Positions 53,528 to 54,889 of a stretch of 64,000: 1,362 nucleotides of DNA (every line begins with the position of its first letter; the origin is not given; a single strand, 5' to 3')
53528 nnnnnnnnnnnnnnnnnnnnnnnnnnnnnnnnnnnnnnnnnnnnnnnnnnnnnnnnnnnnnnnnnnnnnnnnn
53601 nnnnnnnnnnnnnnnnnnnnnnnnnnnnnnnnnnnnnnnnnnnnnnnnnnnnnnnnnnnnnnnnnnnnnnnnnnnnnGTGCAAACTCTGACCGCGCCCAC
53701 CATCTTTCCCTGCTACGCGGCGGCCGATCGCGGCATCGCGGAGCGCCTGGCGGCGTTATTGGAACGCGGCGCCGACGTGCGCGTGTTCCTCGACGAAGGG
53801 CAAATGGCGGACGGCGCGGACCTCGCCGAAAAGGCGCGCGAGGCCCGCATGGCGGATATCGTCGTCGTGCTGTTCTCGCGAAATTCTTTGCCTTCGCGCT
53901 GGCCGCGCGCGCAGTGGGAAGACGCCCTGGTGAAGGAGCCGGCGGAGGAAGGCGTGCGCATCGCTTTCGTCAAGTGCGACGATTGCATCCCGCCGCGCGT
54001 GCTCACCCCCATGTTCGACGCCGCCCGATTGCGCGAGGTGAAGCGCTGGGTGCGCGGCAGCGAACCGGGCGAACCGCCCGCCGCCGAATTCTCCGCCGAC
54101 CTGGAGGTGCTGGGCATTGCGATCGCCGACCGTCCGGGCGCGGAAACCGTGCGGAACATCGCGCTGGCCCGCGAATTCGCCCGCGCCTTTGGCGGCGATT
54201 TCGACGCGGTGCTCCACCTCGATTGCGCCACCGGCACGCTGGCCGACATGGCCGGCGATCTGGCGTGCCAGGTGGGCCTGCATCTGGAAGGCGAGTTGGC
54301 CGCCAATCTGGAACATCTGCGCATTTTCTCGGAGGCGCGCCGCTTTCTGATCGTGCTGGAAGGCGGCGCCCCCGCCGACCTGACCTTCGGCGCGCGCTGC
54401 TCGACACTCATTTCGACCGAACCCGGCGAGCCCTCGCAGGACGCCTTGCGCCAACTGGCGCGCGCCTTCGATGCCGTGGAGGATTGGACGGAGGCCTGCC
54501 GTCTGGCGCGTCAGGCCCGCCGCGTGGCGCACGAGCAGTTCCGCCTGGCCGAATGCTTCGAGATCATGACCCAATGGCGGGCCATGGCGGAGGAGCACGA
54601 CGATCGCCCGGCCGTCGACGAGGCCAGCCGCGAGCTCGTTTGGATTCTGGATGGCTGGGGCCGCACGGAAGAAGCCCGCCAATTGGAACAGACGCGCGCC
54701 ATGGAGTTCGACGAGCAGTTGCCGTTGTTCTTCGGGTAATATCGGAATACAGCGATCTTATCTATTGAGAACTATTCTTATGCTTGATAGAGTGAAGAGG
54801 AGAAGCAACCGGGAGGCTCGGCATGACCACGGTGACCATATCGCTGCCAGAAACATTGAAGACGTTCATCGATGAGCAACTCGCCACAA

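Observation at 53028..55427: O-methyltransferase / TIR-pseudoSTAND / ParDE cluster: a compact TIR protein whose NTPase motifs are degenerate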

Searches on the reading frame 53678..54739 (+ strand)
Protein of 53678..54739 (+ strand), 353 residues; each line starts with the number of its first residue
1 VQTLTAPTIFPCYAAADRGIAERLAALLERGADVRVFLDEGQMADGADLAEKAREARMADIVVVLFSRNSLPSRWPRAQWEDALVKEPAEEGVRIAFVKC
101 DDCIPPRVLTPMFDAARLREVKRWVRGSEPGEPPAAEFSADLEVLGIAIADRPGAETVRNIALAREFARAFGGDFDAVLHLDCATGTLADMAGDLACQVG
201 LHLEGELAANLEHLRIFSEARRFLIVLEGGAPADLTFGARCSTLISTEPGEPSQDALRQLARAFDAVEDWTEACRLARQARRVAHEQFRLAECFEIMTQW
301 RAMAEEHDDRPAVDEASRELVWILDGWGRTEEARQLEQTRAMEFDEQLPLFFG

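Call 3: search_protein_families(library=pfam, proteins=[window:53678-54739:+], max_evalue=1)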
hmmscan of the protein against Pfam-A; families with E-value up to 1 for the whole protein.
window:53678-54739:+ (353 aa): 3 families
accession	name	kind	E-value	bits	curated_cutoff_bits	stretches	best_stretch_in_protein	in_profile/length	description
PF13676.11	TIR_2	-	4.3e-15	56.7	28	1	9-106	1-99/122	TIR domain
PF13176.12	TPR_7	-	0.026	15.1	27.9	1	256-279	1-24/36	Tetratricopeptide repeat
PF13424.12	TPR_12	-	0.19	12.4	30.1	1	283-338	12-69/77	Tetratricopeptide repeat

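Call 4: search_protein_families(library=padloc, proteins=[window:53678-54739:+], max_evalue=1)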
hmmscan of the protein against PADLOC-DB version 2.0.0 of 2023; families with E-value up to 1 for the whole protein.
window:53678-54739:+ (353 aa): 1 family
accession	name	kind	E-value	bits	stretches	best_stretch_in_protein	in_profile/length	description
PDLC00419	ThsB1|ThsB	-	0.021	12.6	1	5-76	26-101/165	TIR-like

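Call 5: find_homologous_proteins(query=window:53678-54739:+, max_evalue=0.001)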
Query window:53678-54739:+ (353 aa): 467 proteins with E <= 0.001 among 8000 candidates; the best 120 are listed.
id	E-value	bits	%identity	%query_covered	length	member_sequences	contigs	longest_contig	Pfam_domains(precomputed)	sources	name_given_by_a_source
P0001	2.1e-221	752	96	100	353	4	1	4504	PF13676.12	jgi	jgi:hypothetical protein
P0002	3.9e-207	705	91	100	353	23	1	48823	PF13676.12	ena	-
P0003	7.5e-207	704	90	100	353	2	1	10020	PF13676.12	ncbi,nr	ncbi:MAG: toll/interleukin-1 receptor domain-containing protein [Candidatus Solibacter sp.]|nr:toll/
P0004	1.1e-205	700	90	100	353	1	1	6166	PF13676.12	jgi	jgi:TIR domain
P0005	3.0e-205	699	90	100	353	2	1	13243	PF13676.12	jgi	jgi:hypothetical protein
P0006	9.8e-205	697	89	100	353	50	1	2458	PF13676.12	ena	-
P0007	1.4e-203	693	88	100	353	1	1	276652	PF13676.12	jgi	jgi:TIR domain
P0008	1.8e-203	693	89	100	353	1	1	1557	PF13676.12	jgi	jgi:TIR domain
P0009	1.8e-203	693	89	100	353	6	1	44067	PF13676.12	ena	-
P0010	6.5e-203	691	90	100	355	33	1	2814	PF13676.12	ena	-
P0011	2.2e-202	690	88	100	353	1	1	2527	PF13676.12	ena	-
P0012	7.6e-202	688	89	100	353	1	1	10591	PF13676.12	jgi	jgi:hypothetical protein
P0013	7.8e-202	688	89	100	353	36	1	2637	PF13676.12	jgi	jgi:hypothetical protein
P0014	1.1e-201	687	89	100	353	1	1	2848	PF13676.12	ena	-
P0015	2.6e-201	686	89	100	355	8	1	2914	PF13676.12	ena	-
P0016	3.7e-201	686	89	100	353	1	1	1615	PF13676.12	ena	-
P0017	5.0e-201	685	88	100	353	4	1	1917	PF13676.12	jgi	jgi:hypothetical protein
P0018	6.2e-201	685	89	100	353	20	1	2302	PF13676.12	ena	-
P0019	1.0e-200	684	87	100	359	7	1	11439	PF13676.12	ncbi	-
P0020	1.9e-200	683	88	100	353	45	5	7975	PF13676.12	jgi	jgi:hypothetical protein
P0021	2.5e-200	683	86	100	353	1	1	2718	PF13676.12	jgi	jgi:hypothetical protein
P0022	3.9e-200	682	88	100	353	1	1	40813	PF13676.12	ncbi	-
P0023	7.5e-200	681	88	100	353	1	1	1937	PF13676.12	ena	-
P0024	9.6e-200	681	88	100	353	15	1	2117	PF13676.12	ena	-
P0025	1.7e-199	680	87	100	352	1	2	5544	PF13676.12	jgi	jgi:hypothetical protein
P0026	2.0e-199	680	87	100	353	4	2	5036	PF13676.12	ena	-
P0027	4.8e-199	679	87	100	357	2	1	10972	PF13676.12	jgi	jgi:TIR domain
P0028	2.5e-198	676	88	100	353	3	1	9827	PF13676.12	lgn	-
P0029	2.7e-198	676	87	100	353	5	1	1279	PF13676.12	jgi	-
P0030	2.9e-198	676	87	100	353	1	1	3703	PF13676.12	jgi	-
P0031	1.4e-197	674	87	100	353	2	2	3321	PF13676.12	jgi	jgi:hypothetical protein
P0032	4.4e-197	672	87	100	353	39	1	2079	PF13676.12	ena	-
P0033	4.8e-197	672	87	100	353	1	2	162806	PF13676.12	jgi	jgi:hypothetical protein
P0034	7.4e-197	671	85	100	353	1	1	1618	PF13676.12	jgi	jgi:TIR domain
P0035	5.2e-196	669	85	100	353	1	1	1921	PF13676.12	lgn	-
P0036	5.1e-195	665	85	100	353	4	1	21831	PF13676.12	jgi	jgi:hypothetical protein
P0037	4.1e-194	662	83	100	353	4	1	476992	PF13676.12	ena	-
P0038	5.3e-194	662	86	100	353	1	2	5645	PF13676.12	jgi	jgi:hypothetical protein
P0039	8.4e-193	658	88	96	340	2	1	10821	PF13676.12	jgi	jgi:hypothetical protein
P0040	9.4e-193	658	85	100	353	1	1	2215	PF13676.12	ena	-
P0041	2.6e-192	656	83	100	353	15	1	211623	PF13676.12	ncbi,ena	-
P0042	2.7e-192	656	82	100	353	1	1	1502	PF13676.12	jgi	jgi:hypothetical protein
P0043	8.0e-192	655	85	100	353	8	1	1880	PF13676.12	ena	-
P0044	1.1e-190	651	82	100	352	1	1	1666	PF13676.12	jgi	jgi:hypothetical protein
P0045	5.9e-190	649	82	100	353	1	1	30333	PF13676.12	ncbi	ncbi:MAG: toll/interleukin-1 receptor domain-containing protein [Candidatus Solibacter sp.]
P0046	2.6e-188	643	83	100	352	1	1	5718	PF13676.12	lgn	-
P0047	1.1e-185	635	78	100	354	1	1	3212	PF13676.12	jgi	-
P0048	4.3e-184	629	80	100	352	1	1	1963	PF13676.12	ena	-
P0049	3.2e-183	627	85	100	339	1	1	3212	PF13676.12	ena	-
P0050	7.9e-183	625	78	100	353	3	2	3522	PF13676.12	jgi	-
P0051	8.7e-182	622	79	100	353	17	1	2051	PF13676.12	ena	-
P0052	1.1e-180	618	79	100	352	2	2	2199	PF13676.12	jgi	jgi:hypothetical protein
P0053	1.2e-179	615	77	100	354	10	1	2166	PF13676.12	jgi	-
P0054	3.5e-179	613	77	100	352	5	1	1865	PF13676.12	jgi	jgi:TIR domain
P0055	8.5e-179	612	83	92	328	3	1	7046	PF13676.12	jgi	jgi:hypothetical protein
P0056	1.6e-178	611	79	100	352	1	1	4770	PF13676.12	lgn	-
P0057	1.6e-177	608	77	100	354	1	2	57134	PF13676.12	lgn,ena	-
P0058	5.3e-176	603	76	100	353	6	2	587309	PF13676.12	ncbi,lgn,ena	-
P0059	6.6e-176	603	78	100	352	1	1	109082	PF13676.12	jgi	jgi:hypothetical protein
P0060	7.5e-176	602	76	100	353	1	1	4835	PF13676.12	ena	-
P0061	2.2e-175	601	77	100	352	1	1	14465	PF13676.12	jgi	jgi:hypothetical protein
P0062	1.7e-173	595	76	100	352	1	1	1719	PF13676.12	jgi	jgi:hypothetical protein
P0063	1.8e-172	591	76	100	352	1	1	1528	PF13676.12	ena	-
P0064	8.1e-172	589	76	100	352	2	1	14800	PF13676.12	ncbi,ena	-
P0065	2.6e-171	587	75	100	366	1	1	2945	PF13676.12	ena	-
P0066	1.1e-169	582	77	100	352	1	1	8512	PF13676.12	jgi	jgi:hypothetical protein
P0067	9.4e-169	579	74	100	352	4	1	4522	PF13676.12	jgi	jgi:hypothetical protein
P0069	3.6e-167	574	76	95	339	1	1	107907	PF13676.12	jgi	jgi:hypothetical protein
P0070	1.6e-166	572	78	100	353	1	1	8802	PF13676.12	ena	-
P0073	1.2e-153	529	77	88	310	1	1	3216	PF13676.12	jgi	jgi:hypothetical protein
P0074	2.6e-141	489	65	100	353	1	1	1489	PF13676.12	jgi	jgi:hypothetical protein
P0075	2.1e-138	479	63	100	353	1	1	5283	PF13676.12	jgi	jgi:hypothetical protein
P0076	3.2e-134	465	89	68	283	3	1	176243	PF13676.12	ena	-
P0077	5.1e-134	465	63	100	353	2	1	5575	PF13676.12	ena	-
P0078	5.1e-134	465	63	100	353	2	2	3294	PF13676.12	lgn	-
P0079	7.8e-133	461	64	100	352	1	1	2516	PF13676.12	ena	-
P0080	8.4e-132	458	63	99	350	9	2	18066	PF13676.12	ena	-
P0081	5.9e-131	455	61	99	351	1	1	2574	PF13676.12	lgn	-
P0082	2.3e-130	453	62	99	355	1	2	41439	PF13676.12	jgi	jgi:hypothetical protein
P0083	3.3e-130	452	60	99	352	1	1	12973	PF13676.12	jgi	jgi:TIR domain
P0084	5.1e-130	452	61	100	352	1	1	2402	PF13676.12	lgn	-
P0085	1.5e-129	450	61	100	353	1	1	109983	PF13676.12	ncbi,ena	-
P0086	1.5e-129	450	60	99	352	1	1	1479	PF13676.12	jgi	jgi:hypothetical protein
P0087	1.8e-129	450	62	100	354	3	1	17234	PF13676.12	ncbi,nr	ncbi:MAG TPA: toll/interleukin-1 receptor domain-containing protein [Candidatus Acidoferrum sp.]|nr:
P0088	2.6e-129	449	59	100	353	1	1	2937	PF13676.12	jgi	jgi:hypothetical protein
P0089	2.7e-129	449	60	100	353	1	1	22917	PF13676.12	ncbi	-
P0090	5.9e-129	448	59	100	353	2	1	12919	PF13676.12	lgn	-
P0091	1.9e-128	446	61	99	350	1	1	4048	PF13676.12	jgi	jgi:hypothetical protein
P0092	2.9e-128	446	63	95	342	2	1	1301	PF13676.12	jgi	-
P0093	3.0e-128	446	89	64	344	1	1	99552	PF13676.12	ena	-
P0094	1.6e-127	443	66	100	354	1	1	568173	PF13676.12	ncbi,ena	-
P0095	6.0e-127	442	64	100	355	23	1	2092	PF13676.12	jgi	jgi:hypothetical protein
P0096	1.2e-126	441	60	100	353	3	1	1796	PF13676.12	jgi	jgi:hypothetical protein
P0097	1.4e-126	440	60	100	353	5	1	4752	PF13676.12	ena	-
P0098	5.3e-126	438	61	100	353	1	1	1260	PF13676.12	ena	-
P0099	1.4e-125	437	85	66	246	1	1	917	PF13676.12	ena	-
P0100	3.3e-124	433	61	99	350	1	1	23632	PF13676.12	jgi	jgi:hypothetical protein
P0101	3.7e-124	432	59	100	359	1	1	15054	PF13676.12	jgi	jgi:hypothetical protein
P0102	7.7e-124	431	60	100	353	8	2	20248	PF13676.12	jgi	-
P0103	9.4e-124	431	60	100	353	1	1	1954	PF13676.12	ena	-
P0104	2.8e-123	429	62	98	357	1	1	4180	PF13676.12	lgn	-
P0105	3.0e-123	429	61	100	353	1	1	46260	PF13676.12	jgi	jgi:hypothetical protein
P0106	9.3e-123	428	60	99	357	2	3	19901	PF13676.12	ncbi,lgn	-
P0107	4.9e-122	425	78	70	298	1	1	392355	PF13676.12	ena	-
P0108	5.3e-122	425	61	99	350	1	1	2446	PF13676.12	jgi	jgi:hypothetical protein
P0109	5.5e-122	425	61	100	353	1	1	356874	PF13676.12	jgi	jgi:hypothetical protein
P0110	6.1e-122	425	62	100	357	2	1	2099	PF13676.12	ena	-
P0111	7.7e-122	425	62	100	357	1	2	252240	PF13676.12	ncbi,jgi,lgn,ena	jgi:hypothetical protein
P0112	1.4e-121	424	63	98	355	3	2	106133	PF13676.12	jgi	jgi:hypothetical protein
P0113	2.1e-121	423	59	97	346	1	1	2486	PF13676.12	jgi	jgi:hypothetical protein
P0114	3.5e-121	423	59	98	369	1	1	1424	PF13676.12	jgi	jgi:hypothetical protein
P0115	8.1e-121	421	61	98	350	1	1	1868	PF13676.12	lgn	-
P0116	1.1e-120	421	61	98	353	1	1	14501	PF13676.12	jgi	jgi:hypothetical protein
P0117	1.3e-120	421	61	100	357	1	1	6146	PF13676.12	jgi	jgi:hypothetical protein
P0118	1.9e-120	420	58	100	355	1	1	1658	PF13676.12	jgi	jgi:hypothetical protein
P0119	2.5e-120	420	59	99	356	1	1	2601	PF13676.12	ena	-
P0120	3.5e-120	419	61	100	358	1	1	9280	PF13676.12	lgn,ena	-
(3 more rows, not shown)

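Call 6: search_solved_structures(query=window:53678-54739:+, max_evalue=1, show_alignments=2)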
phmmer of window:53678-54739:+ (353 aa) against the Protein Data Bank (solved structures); distinct sequences matched with E-value up to 1: 33.
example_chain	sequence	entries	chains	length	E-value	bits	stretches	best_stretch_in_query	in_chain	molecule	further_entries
4qfv_A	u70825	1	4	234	9.2e-05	24.9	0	8-36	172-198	ANK-N5C-281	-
6ne2_B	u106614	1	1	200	0.00016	24.1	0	4-42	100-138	Designed repeat protein binder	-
4o60_A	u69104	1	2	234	0.00087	21.7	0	11-36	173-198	ANK-N5C-317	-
6ndz_B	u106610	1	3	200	0.0023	20.3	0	3-42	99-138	Designed repeat binding protein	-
6ne4_B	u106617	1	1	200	0.0028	20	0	4-42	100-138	Designed repeat binding protein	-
6ne1_B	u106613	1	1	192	0.0028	20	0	10-64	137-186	Pfs, NACHT and Ankyrin domain protein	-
5kba_A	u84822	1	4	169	0.019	17.3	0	11-42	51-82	Designed protein ANK1C2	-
5hs0_A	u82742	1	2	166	0.02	17.2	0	14-43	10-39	Ankyrin domain protein ank1C4_7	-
7ujj_G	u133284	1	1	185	0.058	15.7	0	11-37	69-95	DARPin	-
4gpm_A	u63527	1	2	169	0.073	15.4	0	11-50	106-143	Engineered Protein OR264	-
3zu7_B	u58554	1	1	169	0.092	15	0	8-37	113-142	DESIGNED ANKYRIN REPEAT PROTEIN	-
6gcu_C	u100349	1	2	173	0.1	14.9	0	11-43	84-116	DARPin A3A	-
4k5c_A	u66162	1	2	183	0.16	14.2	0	11-42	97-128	Loop Designed Ankyrin Repeat Protein Nran1_G06_C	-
5hry_A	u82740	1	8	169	0.21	13.9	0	15-68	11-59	ank3C2_1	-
7zyu_B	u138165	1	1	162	0.25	13.6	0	9-36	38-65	Designed Ankyrin repeat protein F10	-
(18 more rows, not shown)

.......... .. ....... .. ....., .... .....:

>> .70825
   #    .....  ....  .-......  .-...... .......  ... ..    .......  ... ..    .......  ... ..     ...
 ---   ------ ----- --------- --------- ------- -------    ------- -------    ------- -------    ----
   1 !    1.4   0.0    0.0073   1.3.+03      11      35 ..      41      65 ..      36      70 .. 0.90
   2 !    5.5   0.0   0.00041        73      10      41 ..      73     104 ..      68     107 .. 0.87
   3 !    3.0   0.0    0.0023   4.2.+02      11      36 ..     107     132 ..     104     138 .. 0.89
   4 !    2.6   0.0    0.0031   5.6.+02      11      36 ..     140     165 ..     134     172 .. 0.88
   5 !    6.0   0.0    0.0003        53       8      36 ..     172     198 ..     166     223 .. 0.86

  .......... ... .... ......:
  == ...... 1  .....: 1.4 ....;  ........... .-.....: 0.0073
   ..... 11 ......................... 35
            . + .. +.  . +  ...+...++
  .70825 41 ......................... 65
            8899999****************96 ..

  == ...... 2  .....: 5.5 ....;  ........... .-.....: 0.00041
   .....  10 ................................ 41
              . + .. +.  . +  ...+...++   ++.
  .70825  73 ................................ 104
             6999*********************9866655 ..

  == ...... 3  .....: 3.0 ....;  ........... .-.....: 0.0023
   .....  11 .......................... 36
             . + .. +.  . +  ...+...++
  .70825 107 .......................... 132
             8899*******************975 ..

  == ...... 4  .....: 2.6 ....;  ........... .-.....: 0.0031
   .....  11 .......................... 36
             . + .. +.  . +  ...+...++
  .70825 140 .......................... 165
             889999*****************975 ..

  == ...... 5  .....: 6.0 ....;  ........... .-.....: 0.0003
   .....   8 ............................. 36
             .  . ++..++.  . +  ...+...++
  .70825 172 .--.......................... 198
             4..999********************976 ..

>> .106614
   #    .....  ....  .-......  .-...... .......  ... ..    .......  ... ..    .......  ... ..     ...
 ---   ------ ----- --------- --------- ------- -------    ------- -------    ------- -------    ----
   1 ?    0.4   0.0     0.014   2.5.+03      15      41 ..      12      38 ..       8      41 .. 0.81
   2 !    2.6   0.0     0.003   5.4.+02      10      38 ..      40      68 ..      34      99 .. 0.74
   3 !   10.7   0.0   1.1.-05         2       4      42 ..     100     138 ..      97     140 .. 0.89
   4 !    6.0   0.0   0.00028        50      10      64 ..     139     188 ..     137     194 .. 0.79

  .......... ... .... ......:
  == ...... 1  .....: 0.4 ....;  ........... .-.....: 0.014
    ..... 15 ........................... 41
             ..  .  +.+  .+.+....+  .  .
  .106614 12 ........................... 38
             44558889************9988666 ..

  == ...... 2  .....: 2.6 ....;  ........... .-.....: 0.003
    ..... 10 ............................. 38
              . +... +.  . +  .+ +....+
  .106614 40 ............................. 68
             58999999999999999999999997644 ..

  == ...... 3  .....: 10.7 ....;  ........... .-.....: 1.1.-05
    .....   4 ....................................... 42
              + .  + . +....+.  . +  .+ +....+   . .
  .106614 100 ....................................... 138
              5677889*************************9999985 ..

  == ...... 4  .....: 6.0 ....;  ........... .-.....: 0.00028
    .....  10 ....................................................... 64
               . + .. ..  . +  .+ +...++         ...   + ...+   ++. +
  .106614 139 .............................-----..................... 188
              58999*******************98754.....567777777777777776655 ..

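Call 9: find_related_loci(query=A1, collection=genome_contigs, flank=6000)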
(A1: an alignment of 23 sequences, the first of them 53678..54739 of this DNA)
Query A1 (353 aa) in genome_contigs; peptide patterns used: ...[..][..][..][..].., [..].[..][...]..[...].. (x = any residue, [..] = any of these).
185 stretches matched a pattern; 63 encode a relative of the query (tblastn E <= 1e-3); 61 distinct loci.
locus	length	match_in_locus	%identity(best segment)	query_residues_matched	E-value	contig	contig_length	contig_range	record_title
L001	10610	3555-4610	88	1-352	0e+0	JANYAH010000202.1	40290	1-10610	MAG: Candidatus Solibacter sp. isolate GL140_5_metabat_219_sub GL140_5_k141_2707455, whole genome shotgun sequence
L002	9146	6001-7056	87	1-352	0e+0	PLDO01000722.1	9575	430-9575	MAG: Bryobacterales bacterium isolate palsa_241 73.20111000_P2D.25_contig_8984, whole genome shotgun sequence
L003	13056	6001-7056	87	1-352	0e+0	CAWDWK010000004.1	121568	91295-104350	MAG: uncultured Solibacteraceae bacterium isolate MFD05521.bin.2.66 genome assembly, contig: contig_109698, whole genome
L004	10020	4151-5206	90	1-352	0e+0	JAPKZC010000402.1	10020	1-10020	MAG: Candidatus Solibacter sp. isolate LacPavin_0419_WC70L_MAG_63_6 LacPavin_0419_WC70L_scaffold_148835, whole genome sh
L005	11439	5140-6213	87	1-352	0e+0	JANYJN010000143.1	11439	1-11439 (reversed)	MAG: Candidatus Solibacter sp. isolate GL140_4_metabinner_111_sub GL140_4_k141_470165, whole genome shotgun sequence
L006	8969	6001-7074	87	1-352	0e+0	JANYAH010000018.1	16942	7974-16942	MAG: Candidatus Solibacter sp. isolate GL140_5_metabat_219_sub GL140_5_k141_2099275, whole genome shotgun sequence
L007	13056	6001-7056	82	1-352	0e+0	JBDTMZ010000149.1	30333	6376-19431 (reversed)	MAG: Candidatus Solibacter sp. isolate cluster3_bin.138 NODE_4506_length_30333_cov_15.270493, whole genome shotgun seque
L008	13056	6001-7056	79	1-352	0e+0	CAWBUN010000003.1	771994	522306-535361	MAG: uncultured Solibacteraceae bacterium isolate MFD06714.bin.2.93 genome assembly, contig: contig_22215, whole genome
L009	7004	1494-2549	76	1-352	9e-175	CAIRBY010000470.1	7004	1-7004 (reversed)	MAG: uncultured Acidobacteriia bacterium isolate Umea3_bin-0293 genome assembly, contig: bin-0293:0470/1052, whole genom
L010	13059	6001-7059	76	1-353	3e-171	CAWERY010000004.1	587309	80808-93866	MAG: uncultured Solibacteraceae bacterium isolate MFD04967.bin.2.95 genome assembly, contig: contig_20698, whole genome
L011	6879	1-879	79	60-352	2e-154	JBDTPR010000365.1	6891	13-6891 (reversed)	MAG: Candidatus Solibacter sp. isolate cluster3_bin.202 NODE_56969_length_6891_cov_5.617905, whole genome shotgun sequen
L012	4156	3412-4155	91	1-248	2e-147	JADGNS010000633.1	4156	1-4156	MAG: Candidatus Solibacter sp. isolate Chersky.14_27 contig-100_12305, whole genome shotgun sequence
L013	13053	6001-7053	60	1-352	2e-128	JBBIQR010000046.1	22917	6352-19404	MAG: Candidatus Solibacter sp. isolate QH2F170213_bin_330 NODE_2536_length_22917_cov_4.457834, whole genome shotgun sequ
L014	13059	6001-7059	65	1-352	7e-128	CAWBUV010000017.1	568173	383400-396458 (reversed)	MAG: uncultured Solibacteraceae bacterium isolate MFD00822.bin.2.163 genome assembly, contig: contig_67954, whole genome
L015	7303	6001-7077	59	1-353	3e-126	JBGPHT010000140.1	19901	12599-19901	MAG: Bryobacteraceae bacterium isolate OBJ_0618_7090110_351 k141_8435818_length_19901_cov_19.2739, whole genome shotgun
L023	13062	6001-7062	56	1-353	4e-117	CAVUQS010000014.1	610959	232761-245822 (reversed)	MAG: Bryobacterales bacterium isolate MFD01633.bin.1.226 genome assembly, contig: contig_21713, whole genome shotgun seq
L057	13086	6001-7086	56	1-353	4e-108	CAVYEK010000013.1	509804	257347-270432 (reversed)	MAG: Terriglobia bacterium isolate MFD04492.bin.1.15 genome assembly, contig: contig_27152, whole genome shotgun sequenc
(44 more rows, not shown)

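Call 13: search_protein_representatives(protein=window:53678-54739:+)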
Query: 353 residues. Proteins with E-value up to 0.001 (for the whole library): 635; up to 1e-10: 219; up to 1e-30: 56. The best 150 are listed.
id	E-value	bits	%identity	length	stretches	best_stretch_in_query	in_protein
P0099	4.4e-126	437.0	84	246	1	1-235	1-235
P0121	1.4e-108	379.4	58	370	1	2-351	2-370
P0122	2.8e-101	355.5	66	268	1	43-306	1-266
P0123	2.3e-77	276.8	83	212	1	71-221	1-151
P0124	5.9e-76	272.2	54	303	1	58-353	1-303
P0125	6.9e-74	265.4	58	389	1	3-255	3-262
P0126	1.9e-72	260.6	78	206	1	2-157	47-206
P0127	7.4e-70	252.1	47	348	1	8-348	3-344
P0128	7.4e-68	245.5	57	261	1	103-350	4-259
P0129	2.9e-67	243.6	68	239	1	58-231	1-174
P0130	4.6e-66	239.7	89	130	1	230-352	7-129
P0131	4.8e-58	213.3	48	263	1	98-352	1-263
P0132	4.5e-56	206.8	82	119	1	1-116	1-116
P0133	7.3e-53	196.3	53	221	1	162-352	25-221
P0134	2.2e-49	184.8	49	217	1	6-220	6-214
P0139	8.6e-48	179.6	40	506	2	7-253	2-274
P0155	2.5e-39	151.7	39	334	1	8-350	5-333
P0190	9.5e-26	107.1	34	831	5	9-248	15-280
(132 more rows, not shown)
